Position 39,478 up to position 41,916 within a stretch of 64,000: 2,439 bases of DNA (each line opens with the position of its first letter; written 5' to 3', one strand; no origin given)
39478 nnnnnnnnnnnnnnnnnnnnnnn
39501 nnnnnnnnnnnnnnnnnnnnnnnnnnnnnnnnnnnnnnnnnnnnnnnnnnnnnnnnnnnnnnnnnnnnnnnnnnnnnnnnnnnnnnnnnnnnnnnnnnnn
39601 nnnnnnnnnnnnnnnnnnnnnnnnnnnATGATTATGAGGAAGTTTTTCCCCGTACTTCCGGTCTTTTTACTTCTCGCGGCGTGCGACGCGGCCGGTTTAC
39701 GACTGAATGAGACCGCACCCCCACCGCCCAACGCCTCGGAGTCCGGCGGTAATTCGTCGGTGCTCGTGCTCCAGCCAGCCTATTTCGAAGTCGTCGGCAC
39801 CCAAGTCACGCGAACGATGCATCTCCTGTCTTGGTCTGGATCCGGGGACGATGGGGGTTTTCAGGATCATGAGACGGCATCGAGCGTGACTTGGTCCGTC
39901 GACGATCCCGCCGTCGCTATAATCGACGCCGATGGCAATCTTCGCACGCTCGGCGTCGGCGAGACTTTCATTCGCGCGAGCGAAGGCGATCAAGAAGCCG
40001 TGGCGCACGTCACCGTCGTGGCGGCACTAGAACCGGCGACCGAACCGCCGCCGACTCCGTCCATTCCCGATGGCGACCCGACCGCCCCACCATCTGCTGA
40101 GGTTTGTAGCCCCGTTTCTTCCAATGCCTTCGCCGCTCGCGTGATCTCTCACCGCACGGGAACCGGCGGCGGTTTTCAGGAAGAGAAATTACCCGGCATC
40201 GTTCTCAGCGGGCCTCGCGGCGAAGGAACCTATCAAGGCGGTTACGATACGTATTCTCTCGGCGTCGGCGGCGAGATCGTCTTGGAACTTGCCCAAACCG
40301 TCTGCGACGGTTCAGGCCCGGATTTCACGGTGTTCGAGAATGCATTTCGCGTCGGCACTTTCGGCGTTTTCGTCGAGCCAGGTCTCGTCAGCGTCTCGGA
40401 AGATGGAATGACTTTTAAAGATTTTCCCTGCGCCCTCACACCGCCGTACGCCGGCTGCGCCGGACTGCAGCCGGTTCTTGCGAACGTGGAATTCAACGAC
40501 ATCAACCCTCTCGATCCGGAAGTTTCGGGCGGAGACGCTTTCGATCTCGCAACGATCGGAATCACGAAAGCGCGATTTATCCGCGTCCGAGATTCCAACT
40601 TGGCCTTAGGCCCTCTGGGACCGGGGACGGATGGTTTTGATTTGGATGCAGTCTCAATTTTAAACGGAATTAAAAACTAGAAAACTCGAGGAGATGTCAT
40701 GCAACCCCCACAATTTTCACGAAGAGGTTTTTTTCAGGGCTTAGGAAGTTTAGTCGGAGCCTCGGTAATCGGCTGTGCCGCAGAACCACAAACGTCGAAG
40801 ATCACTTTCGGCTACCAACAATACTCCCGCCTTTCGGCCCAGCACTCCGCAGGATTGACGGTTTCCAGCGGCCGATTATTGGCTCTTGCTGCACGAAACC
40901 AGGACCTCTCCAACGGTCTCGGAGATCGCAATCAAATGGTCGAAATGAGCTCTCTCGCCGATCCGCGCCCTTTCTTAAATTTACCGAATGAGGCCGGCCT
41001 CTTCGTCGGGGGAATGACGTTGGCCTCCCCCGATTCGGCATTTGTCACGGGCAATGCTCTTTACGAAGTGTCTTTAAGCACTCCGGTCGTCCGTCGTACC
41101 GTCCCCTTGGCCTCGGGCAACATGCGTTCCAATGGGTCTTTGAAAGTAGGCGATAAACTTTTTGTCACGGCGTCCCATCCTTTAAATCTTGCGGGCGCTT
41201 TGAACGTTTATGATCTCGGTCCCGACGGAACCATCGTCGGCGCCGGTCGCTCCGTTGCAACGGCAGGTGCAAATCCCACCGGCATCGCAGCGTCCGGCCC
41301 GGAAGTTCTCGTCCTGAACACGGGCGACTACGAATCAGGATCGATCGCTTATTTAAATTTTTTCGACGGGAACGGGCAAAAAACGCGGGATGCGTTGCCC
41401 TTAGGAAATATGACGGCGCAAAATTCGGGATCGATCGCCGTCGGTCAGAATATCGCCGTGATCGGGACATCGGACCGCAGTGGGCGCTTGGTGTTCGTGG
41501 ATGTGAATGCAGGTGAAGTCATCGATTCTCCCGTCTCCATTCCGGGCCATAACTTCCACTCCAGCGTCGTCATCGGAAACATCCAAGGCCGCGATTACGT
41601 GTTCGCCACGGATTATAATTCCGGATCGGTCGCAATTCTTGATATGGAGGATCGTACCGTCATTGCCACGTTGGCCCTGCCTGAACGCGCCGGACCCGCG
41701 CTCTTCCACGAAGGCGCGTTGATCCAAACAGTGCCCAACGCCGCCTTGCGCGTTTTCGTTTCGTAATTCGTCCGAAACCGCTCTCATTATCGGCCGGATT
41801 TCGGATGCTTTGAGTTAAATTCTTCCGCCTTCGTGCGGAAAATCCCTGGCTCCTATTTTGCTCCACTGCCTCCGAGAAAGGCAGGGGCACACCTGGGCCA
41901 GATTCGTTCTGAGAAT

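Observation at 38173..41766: Cobalamin riboswitch controlling three secreted beta-propeller/Ig-like lipoproteins without a BtuB/BtuFCD transporter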

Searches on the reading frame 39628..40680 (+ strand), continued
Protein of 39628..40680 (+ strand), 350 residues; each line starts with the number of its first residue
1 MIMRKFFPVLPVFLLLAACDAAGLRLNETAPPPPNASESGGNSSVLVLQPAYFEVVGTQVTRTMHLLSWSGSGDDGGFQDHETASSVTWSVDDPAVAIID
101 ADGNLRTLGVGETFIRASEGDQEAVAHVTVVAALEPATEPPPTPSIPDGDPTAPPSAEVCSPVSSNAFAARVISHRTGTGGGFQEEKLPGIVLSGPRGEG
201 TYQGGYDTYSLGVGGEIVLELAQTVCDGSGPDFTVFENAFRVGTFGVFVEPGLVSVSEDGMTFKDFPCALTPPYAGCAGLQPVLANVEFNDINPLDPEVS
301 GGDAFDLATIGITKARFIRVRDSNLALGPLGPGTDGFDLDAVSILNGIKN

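Call 91: find_encoding_contigs(protein=P0007, flank=8000, max_places=1)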
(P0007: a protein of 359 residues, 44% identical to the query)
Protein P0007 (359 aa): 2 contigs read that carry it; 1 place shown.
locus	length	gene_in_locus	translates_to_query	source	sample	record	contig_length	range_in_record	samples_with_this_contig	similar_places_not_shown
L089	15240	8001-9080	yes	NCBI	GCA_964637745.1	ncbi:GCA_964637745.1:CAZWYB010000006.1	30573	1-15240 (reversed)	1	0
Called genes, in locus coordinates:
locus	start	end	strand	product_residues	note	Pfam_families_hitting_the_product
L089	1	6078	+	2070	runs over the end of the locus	PF13205:Big_5 (weak), PF01835:MG2, PF17972:bMG5 (faint), PF17962:bMG6 (weak), PF07703:A2M_BRD, PF00207:A2M (faint), PF17973:bMG10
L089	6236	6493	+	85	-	-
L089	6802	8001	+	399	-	-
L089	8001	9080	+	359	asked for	PF02368:Big_2 (weak), PF26918:Ig_Eae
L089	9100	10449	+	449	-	-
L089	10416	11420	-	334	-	PF01244:Peptidase_M19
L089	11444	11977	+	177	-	PF00293:NUDIX, PF22327:Nudt16-like (weak)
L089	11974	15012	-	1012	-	PF18884:TSP3_bac (weak), PF00691:OmpA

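Call 93: search_protein_families(library=ncbifam, proteins=[P0037, P0040, P0021, P0080], max_evalue=0.001)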
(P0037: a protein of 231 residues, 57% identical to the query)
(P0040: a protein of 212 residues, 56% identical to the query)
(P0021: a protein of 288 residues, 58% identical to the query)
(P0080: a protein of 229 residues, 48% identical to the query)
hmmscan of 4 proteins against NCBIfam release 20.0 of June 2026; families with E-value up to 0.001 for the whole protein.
P0037 (231 aa): 1 family
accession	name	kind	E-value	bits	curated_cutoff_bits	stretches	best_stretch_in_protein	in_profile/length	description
NF033170.0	lipo_LIC13355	subfamily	5e-11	42.3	120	1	77-193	79-216/273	LIC_13355 family lipoprotein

P0040 (212 aa): 1 family
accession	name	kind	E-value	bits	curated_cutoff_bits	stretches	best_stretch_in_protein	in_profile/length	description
NF033170.0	lipo_LIC13355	subfamily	7.8e-11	41.7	120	1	61-175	79-215/273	LIC_13355 family lipoprotein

P0021 (288 aa): 1 family
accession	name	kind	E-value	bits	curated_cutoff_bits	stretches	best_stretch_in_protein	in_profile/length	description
NF033170.0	lipo_LIC13355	subfamily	2.3e-12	46.7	120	1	101-247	52-215/273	LIC_13355 family lipoprotein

P0080 (229 aa): 1 family
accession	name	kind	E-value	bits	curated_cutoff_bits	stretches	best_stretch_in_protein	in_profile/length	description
NF033170.0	lipo_LIC13355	subfamily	4.3e-13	49.1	120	1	74-190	79-215/273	LIC_13355 family lipoprotein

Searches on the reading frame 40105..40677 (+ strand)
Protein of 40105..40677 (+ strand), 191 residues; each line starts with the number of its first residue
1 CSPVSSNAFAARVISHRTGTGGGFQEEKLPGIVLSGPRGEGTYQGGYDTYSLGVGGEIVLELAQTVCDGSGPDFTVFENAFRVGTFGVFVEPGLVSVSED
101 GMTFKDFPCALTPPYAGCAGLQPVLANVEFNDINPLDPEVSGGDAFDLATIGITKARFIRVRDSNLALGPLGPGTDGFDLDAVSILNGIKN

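Call 49: find_related_loci(query=A3, collection=genome_contigs, flank=10000)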
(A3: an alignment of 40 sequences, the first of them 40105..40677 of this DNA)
Query A3 (191 aa) in genome_contigs; peptide patterns used: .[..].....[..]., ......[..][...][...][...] (x = any residue, [..] = any of these).
600 stretches matched a pattern (row limit reached: there are more); 519 encode a relative of the query (tblastn E <= 1e-3); the best 80 are kept; 80 distinct loci.
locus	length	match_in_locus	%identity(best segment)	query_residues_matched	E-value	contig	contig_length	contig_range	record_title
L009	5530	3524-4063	53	9-187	2e-55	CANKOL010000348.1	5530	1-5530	MAG: Sandaracinaceae bacterium isolate RH-9nov16-262 genome assembly, contig: RH-9nov16-C-C40944, whole genome shotgun s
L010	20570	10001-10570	51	3-188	8e-53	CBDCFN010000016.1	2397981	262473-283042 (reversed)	MAG: bacterium isolate 8540ba5b-a7bb-453d-8cfa-50a4359c344d genome assembly, contig: contig_16, whole genome shotgun seq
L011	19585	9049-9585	52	9-187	4e-52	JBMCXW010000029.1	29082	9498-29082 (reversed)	MAG: Myxococcota bacterium isolate D5M12_5 NODE_469_length_29082_cov_20.088676, whole genome shotgun sequence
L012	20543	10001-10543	50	2-183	4e-50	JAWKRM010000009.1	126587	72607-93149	MAG: Polyangiales bacterium isolate ABC2.82 ABC2.82.fa-9, whole genome shotgun sequence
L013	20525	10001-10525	50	9-181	5e-49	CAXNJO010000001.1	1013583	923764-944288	MAG: Polyangiales bacterium isolate ME-04may21-LR-79 genome assembly, contig: ME-04may21-LR-C26, whole genome shotgun se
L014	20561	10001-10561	48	3-188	1e-48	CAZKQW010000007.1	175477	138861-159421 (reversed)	MAG TPA_asm: uncultured Pseudomonadota bacterium isolate SRP278252_co2_16 genome assembly, contig: NODE_89_length_175477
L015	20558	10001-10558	49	3-188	1e-47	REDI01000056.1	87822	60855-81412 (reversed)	MAG: Deltaproteobacteria bacterium isolate GEM2.Bin11 NODE_131_length_87822_cov_18.8093, whole genome shotgun sequence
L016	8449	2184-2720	51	9-187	1e-47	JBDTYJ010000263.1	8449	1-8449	MAG: Pseudomonadota bacterium isolate cluster4_bin.137 NODE_25484_length_8449_cov_8.098642, whole genome shotgun sequenc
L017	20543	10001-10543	51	7-187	3e-47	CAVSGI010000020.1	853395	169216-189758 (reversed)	MAG: uncultured delta proteobacterium isolate MFD05684.bin.2.251 genome assembly, contig: contig_66580, whole genome sho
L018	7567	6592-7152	48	2-187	2e-47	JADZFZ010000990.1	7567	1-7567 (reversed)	MAG: Deltaproteobacteria bacterium isolate SJ883 c_000001111281, whole genome shotgun sequence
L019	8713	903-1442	49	9-187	5e-47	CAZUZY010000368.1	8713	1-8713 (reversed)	MAG TPA_asm: uncultured Polyangiales bacterium isolate binchicken_co284_134 genome assembly, contig: NODE_7632_length_87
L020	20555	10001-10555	46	1-187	1e-46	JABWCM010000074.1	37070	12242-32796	MAG: Myxococcales bacterium isolate MAG_56 scaffold_1868, whole genome shotgun sequence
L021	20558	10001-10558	49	3-188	3e-45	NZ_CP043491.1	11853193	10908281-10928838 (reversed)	Cystobacter fuscus strain Cbf 10 chromosome, complete genome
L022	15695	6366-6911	48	8-188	2e-45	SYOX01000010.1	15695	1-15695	MAG: Proteobacteria bacterium isolate F1-80-MAGs165 F1-80__c9246, whole genome shotgun sequence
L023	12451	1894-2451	48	2-187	7e-45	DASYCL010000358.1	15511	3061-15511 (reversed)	MAG TPA_asm: Polyangiaceae bacterium isolate SMAG_U4932 k141_1503327, whole genome shotgun sequence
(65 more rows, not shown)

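Call 90: search_solved_structures(query=A3, max_evalue=10, show_alignments=3)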
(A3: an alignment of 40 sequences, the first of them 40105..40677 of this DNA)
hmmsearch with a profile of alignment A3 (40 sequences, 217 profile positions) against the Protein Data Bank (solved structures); distinct sequences matched with E-value up to 10: 0.

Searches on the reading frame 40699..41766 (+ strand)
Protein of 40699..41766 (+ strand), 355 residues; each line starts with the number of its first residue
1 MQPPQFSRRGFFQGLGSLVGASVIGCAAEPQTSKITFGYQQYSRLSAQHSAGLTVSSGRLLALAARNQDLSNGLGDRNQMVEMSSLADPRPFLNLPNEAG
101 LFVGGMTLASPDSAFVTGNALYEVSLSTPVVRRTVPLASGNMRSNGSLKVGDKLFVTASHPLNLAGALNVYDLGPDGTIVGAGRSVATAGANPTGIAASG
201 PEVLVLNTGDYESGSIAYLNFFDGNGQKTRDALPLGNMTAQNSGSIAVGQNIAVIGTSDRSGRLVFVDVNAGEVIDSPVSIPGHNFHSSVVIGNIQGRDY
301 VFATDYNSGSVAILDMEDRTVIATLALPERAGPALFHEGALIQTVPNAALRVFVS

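Call 3: search_protein_families(library=pfam, proteins=[window:40699-41766:+], max_evalue=0.01)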
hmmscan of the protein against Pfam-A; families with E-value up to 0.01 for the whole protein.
window:40699-41766:+ (355 aa): 0 families

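Call 7: search_protein_families(library=ncbifam, proteins=[window:40699-41766:+], max_evalue=1)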
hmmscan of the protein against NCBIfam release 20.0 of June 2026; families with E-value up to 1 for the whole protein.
window:40699-41766:+ (355 aa): 2 families
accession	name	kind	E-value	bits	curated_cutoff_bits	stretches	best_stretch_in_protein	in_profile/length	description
TIGR02276.1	beta_rpt_yvtn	repeat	0.037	14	27.85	1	300-324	5-29/42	beta-propeller repeat protein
NF052280.1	7_blade_YncE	equivalog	0.15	10.8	400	1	241-329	171-258/338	7-bladed beta-propeller protein YncE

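Call 8: search_protein_families(library=pfam, proteins=[window:40699-41766:+], max_evalue=10)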
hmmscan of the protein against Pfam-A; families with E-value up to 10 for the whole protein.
window:40699-41766:+ (355 aa): 1 family
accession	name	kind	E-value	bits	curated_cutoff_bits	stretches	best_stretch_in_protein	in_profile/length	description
PF13360.13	PQQ_2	-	0.016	15.3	27.6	1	205-318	77-188/233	Outer membrane protein assembly factor BamB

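Call 18: find_homologous_proteins(query=window:40699-41766:+)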
Query window:40699-41766:+ (355 aa): 2 proteins with E <= 0.001 among 8000 candidates.
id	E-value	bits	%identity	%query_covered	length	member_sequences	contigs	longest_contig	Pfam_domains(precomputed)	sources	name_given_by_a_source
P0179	2.3e-225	765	100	100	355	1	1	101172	-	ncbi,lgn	-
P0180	9.4e-102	359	52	98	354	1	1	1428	-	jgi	jgi:hypothetical protein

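Call 67: search_solved_structures(query=A6, max_evalue=10)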
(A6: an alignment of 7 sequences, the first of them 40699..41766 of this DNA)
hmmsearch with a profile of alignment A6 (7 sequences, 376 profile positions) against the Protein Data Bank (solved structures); distinct sequences matched with E-value up to 10: 8.
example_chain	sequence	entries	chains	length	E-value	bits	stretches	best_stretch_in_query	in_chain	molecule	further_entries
5c2v_B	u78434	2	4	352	0.002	20.5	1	265-346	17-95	HYDRAZINE SYNTHASE BETA SUBUNIT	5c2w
5i2t_A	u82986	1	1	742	0.029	16.6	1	261-372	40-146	Periodic tryptophan protein 2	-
7suk_LO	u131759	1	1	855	0.053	15.8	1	262-372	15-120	Periodic tryptophan protein 2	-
6lqs_B1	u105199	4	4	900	0.062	15.6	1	262-372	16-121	Periodic tryptophan protein 2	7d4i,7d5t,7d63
5wlc_LO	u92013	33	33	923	0.068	15.4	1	262-372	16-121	Utp1 | Periodic tryptophan protein 2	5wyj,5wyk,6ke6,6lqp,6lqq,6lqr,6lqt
9eh1_W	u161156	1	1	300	0.39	13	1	226-343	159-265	Superkiller complex protein 8, N-terminally processed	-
6gmh_W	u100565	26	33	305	0.4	12.9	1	226-343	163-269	WD repeat-containing protein 61 | WDR61 | Superkiller complex protein 8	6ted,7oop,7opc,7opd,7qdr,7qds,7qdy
3ow8_A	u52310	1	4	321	0.48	12.6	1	226-343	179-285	WD repeat-containing protein 61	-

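Call 89: search_protein_representatives(protein=window:40699-41766:+)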
Query: 355 residues. Proteins with E-value up to 0.001 (for the whole library): 32; up to 1e-10: 19; up to 1e-30: 4. The best 32 are listed.
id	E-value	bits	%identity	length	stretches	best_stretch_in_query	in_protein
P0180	3.0e-102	358.7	54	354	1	5-353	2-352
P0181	6.0e-34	134.2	38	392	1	42-353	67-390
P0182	1.8e-33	132.6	38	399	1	21-326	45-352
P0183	2.0e-32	129.2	39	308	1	75-353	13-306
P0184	2.9e-29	118.8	38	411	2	41-352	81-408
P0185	9.2e-29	117.1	37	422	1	53-351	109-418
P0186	2.5e-28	115.7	38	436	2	119-354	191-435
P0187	1.6e-25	106.5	35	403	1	41-354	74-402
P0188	8.3e-23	97.6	35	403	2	41-351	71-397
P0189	6.6e-20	88.0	36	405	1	100-352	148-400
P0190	2.8e-19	86.0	37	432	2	118-345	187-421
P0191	2.7e-18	82.8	41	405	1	157-346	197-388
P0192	2.4e-17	79.6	33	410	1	102-350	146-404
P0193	1.3e-16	77.2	29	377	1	3-350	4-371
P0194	3.9e-15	72.3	39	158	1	202-353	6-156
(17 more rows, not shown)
